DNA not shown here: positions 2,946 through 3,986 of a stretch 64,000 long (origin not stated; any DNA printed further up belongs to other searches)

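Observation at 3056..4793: Low-GC two-gene islet: AbiGi/DUF2971-like protein + unassignable 246-aa partner (candidate novel abortive-infection/defence pair)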

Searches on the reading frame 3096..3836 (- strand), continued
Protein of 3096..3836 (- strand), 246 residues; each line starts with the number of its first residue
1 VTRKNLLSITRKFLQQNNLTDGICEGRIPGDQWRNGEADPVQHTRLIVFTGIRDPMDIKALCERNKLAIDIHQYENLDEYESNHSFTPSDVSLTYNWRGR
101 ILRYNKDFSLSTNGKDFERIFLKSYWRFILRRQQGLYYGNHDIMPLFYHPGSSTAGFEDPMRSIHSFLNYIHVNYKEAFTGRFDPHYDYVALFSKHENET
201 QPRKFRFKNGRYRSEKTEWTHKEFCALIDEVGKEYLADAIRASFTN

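Call 73: search_protein_families(library=pfam, proteins=[L001:7198-7983:+, L012:3054-3779:+, L012:4673-5353:+], max_evalue=0.1)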
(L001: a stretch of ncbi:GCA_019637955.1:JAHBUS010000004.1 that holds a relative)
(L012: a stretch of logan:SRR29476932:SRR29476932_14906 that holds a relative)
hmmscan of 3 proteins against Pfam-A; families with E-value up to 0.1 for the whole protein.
L001:7198-7983:+ (261 aa): 1 family
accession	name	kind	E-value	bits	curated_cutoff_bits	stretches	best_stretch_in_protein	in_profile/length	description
PF10899.13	AbiGi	-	9.1e-11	42.5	22.4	1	95-217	31-148/185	Putative abortive phage resistance protein AbiGi, antitoxin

L012:3054-3779:+ (241 aa): 1 family
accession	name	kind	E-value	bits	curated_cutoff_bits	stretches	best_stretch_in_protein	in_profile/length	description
PF10899.13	AbiGi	-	2.2e-06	28.3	22.4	1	97-139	29-70/185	Putative abortive phage resistance protein AbiGi, antitoxin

L012:4673-5353:+ (226 aa): 3 families
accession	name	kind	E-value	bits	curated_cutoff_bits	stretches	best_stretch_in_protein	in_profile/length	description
PF18780.6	HNH_repeat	-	7.5e-27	93.9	26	2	16-70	1-54/54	Homing endonuclease associated repeat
PF01844.29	HNH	-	7e-13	48.9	21.4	1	177-224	1-46/47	HNH endonuclease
PF14279.12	HNH_5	-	1.5e-07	31.7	27.5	1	177-222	1-43/56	HNH endonuclease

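Call 79: find_encoding_contigs(protein=P0001, flank=3000, max_places=3)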
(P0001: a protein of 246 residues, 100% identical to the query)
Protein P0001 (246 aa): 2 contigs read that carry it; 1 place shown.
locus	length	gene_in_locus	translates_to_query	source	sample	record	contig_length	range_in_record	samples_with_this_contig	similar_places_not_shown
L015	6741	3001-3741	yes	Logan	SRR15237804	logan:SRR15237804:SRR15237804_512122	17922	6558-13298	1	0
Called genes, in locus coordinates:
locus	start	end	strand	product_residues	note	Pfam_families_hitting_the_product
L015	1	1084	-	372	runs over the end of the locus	-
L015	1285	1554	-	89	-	PF09905:VF530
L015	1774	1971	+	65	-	PF00313:CSD, PF08206:OB_RNB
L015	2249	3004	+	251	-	PF10899:AbiGi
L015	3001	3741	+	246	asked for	-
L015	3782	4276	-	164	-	-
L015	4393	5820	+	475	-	PF13167:GTP-bdg_N, PF16360:GTP-bdg_M, PF01926:MMR_HSR1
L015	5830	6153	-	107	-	PF12840:HTH_20, PF01022:HTH_5 (weak)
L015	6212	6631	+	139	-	PF08327:AHSA1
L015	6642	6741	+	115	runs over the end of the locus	PF04828:GFA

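Call 80: find_encoding_contigs(protein=P0012, flank=3000, max_places=2)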
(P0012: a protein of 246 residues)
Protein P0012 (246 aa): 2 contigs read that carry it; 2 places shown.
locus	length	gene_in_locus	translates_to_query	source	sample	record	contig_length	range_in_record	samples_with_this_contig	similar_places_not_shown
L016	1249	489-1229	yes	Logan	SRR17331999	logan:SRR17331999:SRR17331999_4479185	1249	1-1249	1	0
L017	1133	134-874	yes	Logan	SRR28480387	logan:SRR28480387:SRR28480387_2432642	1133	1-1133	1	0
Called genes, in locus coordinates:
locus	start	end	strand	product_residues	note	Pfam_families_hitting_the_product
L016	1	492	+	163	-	?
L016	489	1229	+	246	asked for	-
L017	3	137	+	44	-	?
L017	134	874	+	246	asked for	-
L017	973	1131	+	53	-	?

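Call 81: find_encoding_contigs(protein=P0041, flank=3000, max_places=2)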
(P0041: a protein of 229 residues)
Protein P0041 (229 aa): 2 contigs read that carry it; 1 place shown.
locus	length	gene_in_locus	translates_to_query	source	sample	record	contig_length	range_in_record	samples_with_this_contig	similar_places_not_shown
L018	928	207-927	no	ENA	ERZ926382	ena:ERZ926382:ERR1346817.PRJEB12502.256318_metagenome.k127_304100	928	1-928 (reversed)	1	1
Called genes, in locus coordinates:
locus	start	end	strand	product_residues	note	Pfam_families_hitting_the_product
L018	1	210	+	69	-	?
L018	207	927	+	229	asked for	?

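Call 89: fold_search(model_id=the predicted structure, library=viral)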
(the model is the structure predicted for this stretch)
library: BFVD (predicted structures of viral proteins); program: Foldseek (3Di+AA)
matches with E <= 10: 624; with E <= 0.001: 0
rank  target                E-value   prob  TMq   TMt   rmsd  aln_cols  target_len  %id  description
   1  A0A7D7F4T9            1.8e-02  0.69  0.20  0.32   7.6       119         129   14  (no name in the UniProt tables at hand)
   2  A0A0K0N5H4            4.8e-02  0.60  0.20  0.39   6.3       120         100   12  Uncharacterized protein [Tsukamurella phage TIN2]
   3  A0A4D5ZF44            9.5e-02  0.72  0.18  0.50   4.9        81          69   15  (no name in the UniProt tables at hand)
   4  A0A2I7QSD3            1.0e-01  0.60  0.24  0.38   5.4       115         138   10  (no name in the UniProt tables at hand)
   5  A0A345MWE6            1.0e-01  0.47  0.17  0.28   7.6        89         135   13  (no name in the UniProt tables at hand)
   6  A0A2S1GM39            1.0e-01  0.35  0.15  0.20   5.9        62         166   14  Uncharacterized protein [Erwinia phage Cronus]
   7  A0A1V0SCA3            1.2e-01  0.28  0.19  0.37   7.1       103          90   16  Uncharacterized protein [Catovirus CTV1]
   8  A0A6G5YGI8            1.5e-01  0.30  0.20  0.40   5.9        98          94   10  (no name in the UniProt tables at hand)
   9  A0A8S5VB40            1.6e-01  0.15  0.19  0.18  13.7       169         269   12  Uncharacterized protein [Siphoviridae sp. ct0vA12]
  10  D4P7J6                1.7e-01  0.35  0.18  0.37   6.5        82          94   11  Gp085 [Rhodococcus phage ReqiPepy6]
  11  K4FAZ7                1.7e-01  0.33  0.18  0.40   5.1        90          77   13  Uncharacterized protein [Cronobacter phage vB_CsaM_GAP32]
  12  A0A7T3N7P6            1.9e-01  0.08  0.10  0.13   8.0        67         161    9  Uncharacterized protein [Klebsiella phage vB_KpnM_BovinicusUrsus]
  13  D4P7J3                2.0e-01  0.23  0.17  0.16   6.1        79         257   16  Gp082 [Rhodococcus phage ReqiPepy6]
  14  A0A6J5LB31            2.1e-01  0.28  0.21  0.38   7.2       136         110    7  Uncharacterized protein [uncultured Caudovirales phage]
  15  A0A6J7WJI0            2.2e-01  0.89  0.22  0.71   3.5        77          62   10  Uncharacterized protein [uncultured Caudovirales phage]
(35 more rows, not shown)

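Call 110: search_protein_families(library=padloc, alignment_id=A2, max_evalue=0.1)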
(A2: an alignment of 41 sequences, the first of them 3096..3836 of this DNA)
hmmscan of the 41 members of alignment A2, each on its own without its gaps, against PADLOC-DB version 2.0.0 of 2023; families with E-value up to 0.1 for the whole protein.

A. member 1, window:3096-3836:- (246 aa): 0 families

B. families by the number of members that match (of 41 scanned): 3 families
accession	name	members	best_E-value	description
PDLC03565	REase_II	1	0.00074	Type II restriction enzyme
PDLC01071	C3a116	1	0.012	cluster 29 associated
PDLC00405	SduA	1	0.013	DUF4263 domain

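Call 111: search_protein_families(library=ncbifam, alignment_id=A2, max_evalue=0.1)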
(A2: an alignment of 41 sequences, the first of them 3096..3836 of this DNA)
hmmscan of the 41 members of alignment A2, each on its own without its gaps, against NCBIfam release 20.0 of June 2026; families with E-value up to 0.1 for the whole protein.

A. member 1, window:3096-3836:- (246 aa): 0 families

B. families by the number of members that match (of 41 scanned): 9 families
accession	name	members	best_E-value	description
TIGR00207.1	fliG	1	0.0014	flagellar motor switch protein FliG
NF033727.2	chaperon_ArsD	1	0.0097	arsenite efflux transporter metallochaperone ArsD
NF040730.1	CxCC_doxin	1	0.018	thioredoxin-like (seleno)protein SaoT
NF002173.0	PRK01021.1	1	0.027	lipid-A-disaccharide synthase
NF047664.1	LIMLP_16025_fam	1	0.051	LIMLP_16025 family protein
NF006148.0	PRK08295.1-5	1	0.058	RNA polymerase sporulation sigma factor SigH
NF006146.0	PRK08295.1-3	1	0.06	RNA polymerase factor sigma-70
TIGR02480.1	fliN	1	0.097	flagellar motor switch protein FliN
NF041256.1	GntI_guanitoxin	1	0.098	guanitoxin biosynthesis pre-guanitoxin N-oxide kinase GntI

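Call 117: search_protein_families(library=padloc, proteins=[L001:8833-9681:-, L001:9913-11091:-, L001:11485-12654:-, L001:3816-4523:-, L001:5106-5555:-, L013:897-4778:+, L013:4780-6162:+, L012:821-1837:-, L012:186-824:-, L002:4063-5262:+], max_evalue=0.00001)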
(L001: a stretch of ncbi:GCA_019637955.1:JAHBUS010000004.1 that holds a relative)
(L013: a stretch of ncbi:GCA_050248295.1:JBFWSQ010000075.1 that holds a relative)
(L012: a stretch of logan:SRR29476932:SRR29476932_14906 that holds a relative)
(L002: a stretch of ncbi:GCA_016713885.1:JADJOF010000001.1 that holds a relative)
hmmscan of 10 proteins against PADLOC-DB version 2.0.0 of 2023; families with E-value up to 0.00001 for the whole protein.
L001:8833-9681:- (282 aa): 0 families

L001:9913-11091:- (392 aa): 22 families
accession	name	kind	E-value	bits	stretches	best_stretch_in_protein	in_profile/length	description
PDLC00739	Effector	-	1.4e-146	486.6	1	17-390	3-373/378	Endonuclease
PDLC01997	SAVED1--SAVED_HNH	-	7.9e-131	434.9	1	18-389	2-364/368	-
PDLC00746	Effector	-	3e-91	304.4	1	14-387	9-382/389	Endonuclease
PDLC00749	Effector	-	4e-74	248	1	14-378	8-383/395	Endonuclease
PDLC01998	SAVED1--SAVED_HNH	-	1.2e-69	233.4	1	20-391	112-488/506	-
PDLC00751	Effector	-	5.2e-67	225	1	16-392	125-511/530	Endonuclease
PDLC00740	Effector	-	3.2e-57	192.1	1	15-390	9-381/391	Endonuclease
PDLC00742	Effector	-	1.4e-53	180.4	1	20-388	119-506/527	Endonuclease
PDLC00743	Effector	-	4.9e-49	165.5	1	25-379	6-375/384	Endonuclease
PDLC00738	Effector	-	4.2e-46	155.7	1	20-362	145-492/529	Endonuclease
PDLC02000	Effector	-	9.8e-44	148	1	20-362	144-487/524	SAVED1--SAVED_HNH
PDLC00747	Effector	-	2.8e-38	130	1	14-363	4-345/373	Endonuclease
PDLC01999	SAVED1--SAVED_HNH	-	4.4e-38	129.2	1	17-390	11-378/387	-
PDLC04772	PDC-M68A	-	5.8e-23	80.2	1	22-131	5-114/253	-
PDLC00760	Effector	-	2.4e-18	64.5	1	171-378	52-256/277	Unknown effector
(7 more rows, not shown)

L001:11485-12654:- (389 aa): 18 families
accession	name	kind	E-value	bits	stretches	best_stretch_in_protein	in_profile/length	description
PDLC00815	Cyclase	-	2.3e-88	295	1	20-388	9-392/393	oligonucleotide-cyclase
PDLC00780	Cyclase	-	7.2e-82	273.6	1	26-388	12-387/388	oligonucleotide-cyclase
PDLC00816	Cyclase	-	7.6e-74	247.5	1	19-363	10-372/542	oligonucleotide-cyclase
PDLC00770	Cyclase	-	2e-57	193.2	1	24-346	9-360/509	oligonucleotide-cyclase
PDLC00800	Cyclase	-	1.4e-45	154.5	1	23-387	17-416/420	oligonucleotide-cyclase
PDLC00798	Cyclase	-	6.3e-30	102.8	1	47-181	27-161/344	oligonucleotide-cyclase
PDLC00797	Cyclase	-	5e-27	92.9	1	22-310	12-333/417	oligonucleotide-cyclase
PDLC00817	Cyclase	-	1.2e-25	88.5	1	46-388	45-419/419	oligonucleotide-cyclase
PDLC00811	Cyclase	-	2.2e-25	87.6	1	16-336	46-394/427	oligonucleotide-cyclase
PDLC00793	Cyclase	-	2.8e-24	84.1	1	36-193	17-174/462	oligonucleotide-cyclase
PDLC00787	Cyclase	-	1.8e-22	78.1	1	32-185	13-168/333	oligonucleotide-cyclase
PDLC00813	Cyclase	-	7.1e-16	56.5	2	23-183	11-180/417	oligonucleotide-cyclase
PDLC00824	Cyclase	-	2.8e-12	44.2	1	65-181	54-179/466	oligonucleotide-cyclase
PDLC00774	Cyclase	-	8.9e-12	42.8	1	64-338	47-284/316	oligonucleotide-cyclase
PDLC00795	Cyclase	-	1.5e-11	42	1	65-339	48-316/340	oligonucleotide-cyclase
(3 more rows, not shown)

L001:3816-4523:- (235 aa): 0 families

L001:5106-5555:- (149 aa): 0 families

L013:897-4778:+ (1293 aa): 14 families
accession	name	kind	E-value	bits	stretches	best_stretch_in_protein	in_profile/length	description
PDLC03610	REase_MTase_IIG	-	1.2e-275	915.7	2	10-492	4-498/1096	Type IIG restriction enzyme-methyltransferase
PDLC03631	REase_MTase_IIG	-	4.6e-103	344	2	7-718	3-708/1086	Type IIG restriction enzyme-methyltransferase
PDLC03597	REase_MTase_IIG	-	4.6e-58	194.8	1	247-941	796-1505/1646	Type IIG restriction enzyme-methyltransferase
PDLC03051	REase_MTase_I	-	3.2e-49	165.1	1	294-995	840-1531/1591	Type I restriction enzyme-methyltransferase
PDLC03621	REase_MTase_IIG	-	2.4e-33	113.3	1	301-619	286-590/1024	Type IIG restriction enzyme-methyltransferase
PDLC03196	Specificity_I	-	1.5e-22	77.6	1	1082-1283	599-785/792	Type I specificity subunit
PDLC03039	MTase_I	-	1.7e-15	54.2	1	1048-1250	491-685/708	Type I methyltransferase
PDLC03088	Specificity_I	-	2e-10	37.9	1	1093-1278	470-638/649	Type I specificity subunit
PDLC04134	mad2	-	1.3e-09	35.5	1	68-589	54-435/492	mads_2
PDLC03245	MTase_II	-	2.3e-07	27.7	1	310-510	19-199/577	Type II methyltransferase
PDLC03250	MTase_II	-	7.6e-07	26.2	0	310-382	155-220/775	Type II methyltransferase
PDLC03338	MTase_II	-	9.2e-07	25.9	0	311-408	122-209/604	Type II methyltransferase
PDLC03021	MTase_I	-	9.9e-07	25.9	0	293-414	140-245/491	Type I methyltransferase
PDLC03025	MTase_I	-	5.8e-06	23.3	0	299-431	144-256/569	Type I methyltransferase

L013:4780-6162:+ (460 aa): 1 family
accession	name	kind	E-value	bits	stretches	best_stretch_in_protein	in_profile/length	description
PDLC04553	PDC-M27B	-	4.7e-07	26.8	1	90-169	107-185/635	-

L012:821-1837:- (338 aa): 0 families

L012:186-824:- (212 aa): 0 families

L002:4063-5262:+ (399 aa): 17 families
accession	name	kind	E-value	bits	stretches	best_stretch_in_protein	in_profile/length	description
PDLC03949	RmrA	-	5.7e-23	79.4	1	9-343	2-301/363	-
PDLC03947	RmrA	-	5.2e-21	72.9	1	9-322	11-306/383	-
PDLC03954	RmrA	-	1e-20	72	1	9-322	10-306/380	-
PDLC03944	RmrA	-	5.2e-20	69.9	1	9-323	6-300/384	-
PDLC03948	RmrA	-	5.2e-19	66.4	1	17-317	16-300/397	-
PDLC04141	capP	-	6.1e-19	66.5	1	134-307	7-154/242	capP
PDLC03951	RmrA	-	3.9e-18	63.6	1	14-314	13-293/400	-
PDLC03945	RmrA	-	3e-16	57.6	1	133-323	139-310/394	-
PDLC03952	RmrA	-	3e-16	57.2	1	10-322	23-318/395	-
PDLC04776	PDC-M69B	-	1.5e-13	49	1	137-382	13-250/272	-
PDLC03956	RmrA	-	1.5e-13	48.6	1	25-325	25-301/399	-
PDLC03955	RmrA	-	2.4e-13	48.1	1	8-322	19-306/371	-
PDLC03946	RmrA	-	1.2e-10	38.7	1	136-334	124-294/357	-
PDLC03950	RmrA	-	2.1e-10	38.1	1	169-331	153-302/369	-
PDLC03953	RmrA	-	1.4e-09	35.7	0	14-152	10-146/373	-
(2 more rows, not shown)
